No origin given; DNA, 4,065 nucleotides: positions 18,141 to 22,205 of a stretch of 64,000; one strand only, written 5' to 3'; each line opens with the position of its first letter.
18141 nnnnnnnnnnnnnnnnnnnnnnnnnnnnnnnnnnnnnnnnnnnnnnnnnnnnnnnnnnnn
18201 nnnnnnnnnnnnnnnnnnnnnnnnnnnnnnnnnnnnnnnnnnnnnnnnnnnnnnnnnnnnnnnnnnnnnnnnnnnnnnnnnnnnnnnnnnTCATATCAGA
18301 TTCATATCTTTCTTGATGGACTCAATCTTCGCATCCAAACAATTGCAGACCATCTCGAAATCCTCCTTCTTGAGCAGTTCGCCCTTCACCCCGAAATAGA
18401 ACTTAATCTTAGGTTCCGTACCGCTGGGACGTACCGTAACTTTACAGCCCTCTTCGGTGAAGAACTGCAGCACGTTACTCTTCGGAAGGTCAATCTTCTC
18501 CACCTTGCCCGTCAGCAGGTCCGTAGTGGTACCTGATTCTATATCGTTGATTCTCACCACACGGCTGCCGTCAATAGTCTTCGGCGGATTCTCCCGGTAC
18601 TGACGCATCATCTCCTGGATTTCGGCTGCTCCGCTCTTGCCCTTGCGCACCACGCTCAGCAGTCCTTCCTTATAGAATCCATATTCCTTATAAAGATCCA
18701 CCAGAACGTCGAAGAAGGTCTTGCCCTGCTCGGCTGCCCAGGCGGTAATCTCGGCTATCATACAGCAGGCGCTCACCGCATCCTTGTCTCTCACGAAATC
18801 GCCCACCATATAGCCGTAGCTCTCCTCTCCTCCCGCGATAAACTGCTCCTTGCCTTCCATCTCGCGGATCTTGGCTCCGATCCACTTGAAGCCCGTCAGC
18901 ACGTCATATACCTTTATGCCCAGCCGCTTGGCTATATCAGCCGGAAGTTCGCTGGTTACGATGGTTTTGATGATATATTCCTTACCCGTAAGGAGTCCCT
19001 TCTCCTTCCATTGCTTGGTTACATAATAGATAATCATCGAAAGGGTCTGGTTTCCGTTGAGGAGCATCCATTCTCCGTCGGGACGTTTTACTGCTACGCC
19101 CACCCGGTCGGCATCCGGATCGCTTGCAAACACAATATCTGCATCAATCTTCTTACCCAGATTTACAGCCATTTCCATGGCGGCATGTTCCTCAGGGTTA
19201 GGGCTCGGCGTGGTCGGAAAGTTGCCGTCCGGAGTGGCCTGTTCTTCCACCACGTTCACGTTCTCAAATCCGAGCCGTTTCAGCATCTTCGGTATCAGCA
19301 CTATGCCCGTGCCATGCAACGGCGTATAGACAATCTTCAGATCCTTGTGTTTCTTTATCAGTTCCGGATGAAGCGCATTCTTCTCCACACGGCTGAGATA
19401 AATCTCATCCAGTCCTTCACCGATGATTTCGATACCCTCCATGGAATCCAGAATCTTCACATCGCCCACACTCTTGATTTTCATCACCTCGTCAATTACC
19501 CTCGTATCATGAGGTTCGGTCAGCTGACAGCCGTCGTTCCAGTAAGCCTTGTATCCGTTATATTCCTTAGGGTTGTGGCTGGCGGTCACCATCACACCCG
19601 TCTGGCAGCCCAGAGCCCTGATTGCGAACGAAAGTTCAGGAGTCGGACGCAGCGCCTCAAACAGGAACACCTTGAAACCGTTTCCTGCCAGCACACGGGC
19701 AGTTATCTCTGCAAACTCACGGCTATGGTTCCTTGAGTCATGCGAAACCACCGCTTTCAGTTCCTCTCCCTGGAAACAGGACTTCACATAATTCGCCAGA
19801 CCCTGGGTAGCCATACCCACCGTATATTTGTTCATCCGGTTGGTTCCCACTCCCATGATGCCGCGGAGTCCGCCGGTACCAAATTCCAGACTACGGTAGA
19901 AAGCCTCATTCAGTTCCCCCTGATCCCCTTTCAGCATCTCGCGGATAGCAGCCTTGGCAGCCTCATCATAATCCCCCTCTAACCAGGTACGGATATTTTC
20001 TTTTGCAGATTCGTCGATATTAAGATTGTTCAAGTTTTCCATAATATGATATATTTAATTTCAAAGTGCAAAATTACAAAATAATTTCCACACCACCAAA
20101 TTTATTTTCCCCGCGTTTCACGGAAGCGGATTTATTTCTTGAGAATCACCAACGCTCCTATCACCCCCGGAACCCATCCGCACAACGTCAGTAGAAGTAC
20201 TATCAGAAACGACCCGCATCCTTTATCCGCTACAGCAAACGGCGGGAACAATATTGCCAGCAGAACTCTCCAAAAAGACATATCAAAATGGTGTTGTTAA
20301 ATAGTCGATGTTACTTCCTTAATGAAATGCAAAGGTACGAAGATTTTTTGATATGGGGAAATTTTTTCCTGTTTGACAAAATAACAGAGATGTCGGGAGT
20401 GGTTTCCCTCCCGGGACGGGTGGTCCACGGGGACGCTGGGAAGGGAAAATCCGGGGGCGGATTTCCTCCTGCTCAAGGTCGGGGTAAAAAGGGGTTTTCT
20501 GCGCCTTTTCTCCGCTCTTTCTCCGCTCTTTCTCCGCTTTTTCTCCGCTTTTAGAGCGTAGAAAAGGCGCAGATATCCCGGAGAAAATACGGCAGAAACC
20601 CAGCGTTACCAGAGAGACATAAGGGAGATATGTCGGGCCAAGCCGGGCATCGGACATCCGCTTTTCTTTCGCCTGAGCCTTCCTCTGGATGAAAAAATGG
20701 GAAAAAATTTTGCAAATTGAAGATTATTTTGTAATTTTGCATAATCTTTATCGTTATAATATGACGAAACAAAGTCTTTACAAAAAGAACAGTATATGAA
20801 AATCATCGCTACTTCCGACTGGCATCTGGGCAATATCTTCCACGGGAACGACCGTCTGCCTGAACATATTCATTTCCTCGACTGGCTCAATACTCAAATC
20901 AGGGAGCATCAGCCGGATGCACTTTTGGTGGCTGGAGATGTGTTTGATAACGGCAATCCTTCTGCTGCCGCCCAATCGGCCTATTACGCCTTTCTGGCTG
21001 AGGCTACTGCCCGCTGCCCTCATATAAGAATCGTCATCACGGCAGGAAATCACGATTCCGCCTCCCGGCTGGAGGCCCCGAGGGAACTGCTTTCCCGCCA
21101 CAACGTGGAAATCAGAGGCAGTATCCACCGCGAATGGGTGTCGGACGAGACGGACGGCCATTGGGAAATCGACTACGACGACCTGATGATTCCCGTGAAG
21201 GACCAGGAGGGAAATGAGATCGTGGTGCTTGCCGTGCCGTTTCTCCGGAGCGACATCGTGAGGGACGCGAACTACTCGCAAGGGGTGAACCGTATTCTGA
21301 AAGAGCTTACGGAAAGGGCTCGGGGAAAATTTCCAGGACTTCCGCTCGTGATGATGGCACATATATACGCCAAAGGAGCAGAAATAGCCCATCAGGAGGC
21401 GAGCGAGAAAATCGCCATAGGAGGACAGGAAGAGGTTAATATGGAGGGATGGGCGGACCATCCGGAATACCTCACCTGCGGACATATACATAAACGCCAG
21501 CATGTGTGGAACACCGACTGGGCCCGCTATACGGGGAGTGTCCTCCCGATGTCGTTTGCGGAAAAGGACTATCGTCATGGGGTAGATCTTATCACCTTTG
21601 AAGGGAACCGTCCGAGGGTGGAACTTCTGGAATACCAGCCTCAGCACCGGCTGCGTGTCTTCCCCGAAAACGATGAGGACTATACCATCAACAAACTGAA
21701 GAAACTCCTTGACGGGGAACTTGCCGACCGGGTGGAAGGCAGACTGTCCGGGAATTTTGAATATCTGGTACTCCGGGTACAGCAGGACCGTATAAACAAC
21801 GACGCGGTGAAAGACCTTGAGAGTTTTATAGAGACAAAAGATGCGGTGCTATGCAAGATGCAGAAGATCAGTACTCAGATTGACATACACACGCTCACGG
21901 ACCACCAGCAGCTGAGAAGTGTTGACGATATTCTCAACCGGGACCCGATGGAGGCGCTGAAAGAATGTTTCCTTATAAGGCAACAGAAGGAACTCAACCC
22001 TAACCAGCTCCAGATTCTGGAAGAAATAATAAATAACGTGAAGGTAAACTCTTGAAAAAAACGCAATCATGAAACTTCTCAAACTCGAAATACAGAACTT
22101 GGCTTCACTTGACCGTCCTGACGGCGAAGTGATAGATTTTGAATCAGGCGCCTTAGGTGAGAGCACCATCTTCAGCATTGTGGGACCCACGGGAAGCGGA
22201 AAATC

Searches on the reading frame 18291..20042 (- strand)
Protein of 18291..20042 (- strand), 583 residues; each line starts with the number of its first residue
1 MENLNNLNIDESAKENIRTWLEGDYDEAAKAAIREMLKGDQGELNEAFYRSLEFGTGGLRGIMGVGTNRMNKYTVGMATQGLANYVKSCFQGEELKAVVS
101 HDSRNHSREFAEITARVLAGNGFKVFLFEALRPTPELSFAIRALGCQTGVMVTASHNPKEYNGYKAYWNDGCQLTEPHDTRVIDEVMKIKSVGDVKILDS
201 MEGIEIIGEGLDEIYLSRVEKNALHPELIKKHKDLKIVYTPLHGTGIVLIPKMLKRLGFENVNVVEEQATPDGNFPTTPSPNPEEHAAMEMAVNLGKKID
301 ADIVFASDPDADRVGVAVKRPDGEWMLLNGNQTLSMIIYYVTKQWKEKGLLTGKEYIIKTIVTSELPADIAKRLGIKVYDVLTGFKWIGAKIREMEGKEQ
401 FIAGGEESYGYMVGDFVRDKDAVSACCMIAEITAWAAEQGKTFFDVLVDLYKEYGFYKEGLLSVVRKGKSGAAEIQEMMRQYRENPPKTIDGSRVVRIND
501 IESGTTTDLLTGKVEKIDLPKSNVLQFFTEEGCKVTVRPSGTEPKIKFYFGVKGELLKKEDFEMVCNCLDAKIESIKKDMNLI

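Call 68: search_protein_families(library=pfam, proteins=[window:18291-20042:-], max_evalue=0.00001)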
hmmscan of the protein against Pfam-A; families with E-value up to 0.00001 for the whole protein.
window:18291-20042:- (583 aa): 3 families
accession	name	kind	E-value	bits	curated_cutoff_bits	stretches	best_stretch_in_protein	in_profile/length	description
PF02878.22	PGM_PMM_I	-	2.4e-42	144.3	22.5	1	53-190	3-135/138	Phosphoglucomutase/phosphomannomutase, alpha/beta/alpha domain I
PF02879.22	PGM_PMM_II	-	1.6e-27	96.5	29.3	1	215-317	3-99/103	Phosphoglucomutase/phosphomannomutase, alpha/beta/alpha domain II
PF02880.22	PGM_PMM_III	-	2.2e-21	76.6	20.7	1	329-454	1-115/115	Phosphoglucomutase/phosphomannomutase, alpha/beta/alpha domain III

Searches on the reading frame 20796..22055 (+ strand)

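Call 68: search_protein_families(library=pfam, proteins=[window:20796-22055:+], max_evalue=0.00001)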
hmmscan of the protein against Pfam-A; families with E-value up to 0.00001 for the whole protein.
window:20796-22055:+ (419 aa): 1 family
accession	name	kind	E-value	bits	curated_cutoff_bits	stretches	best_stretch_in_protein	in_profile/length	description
PF00149.33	Metallophos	-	8.4e-12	46.3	21.5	1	1-99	1-86/191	Calcineurin-like phosphoesterase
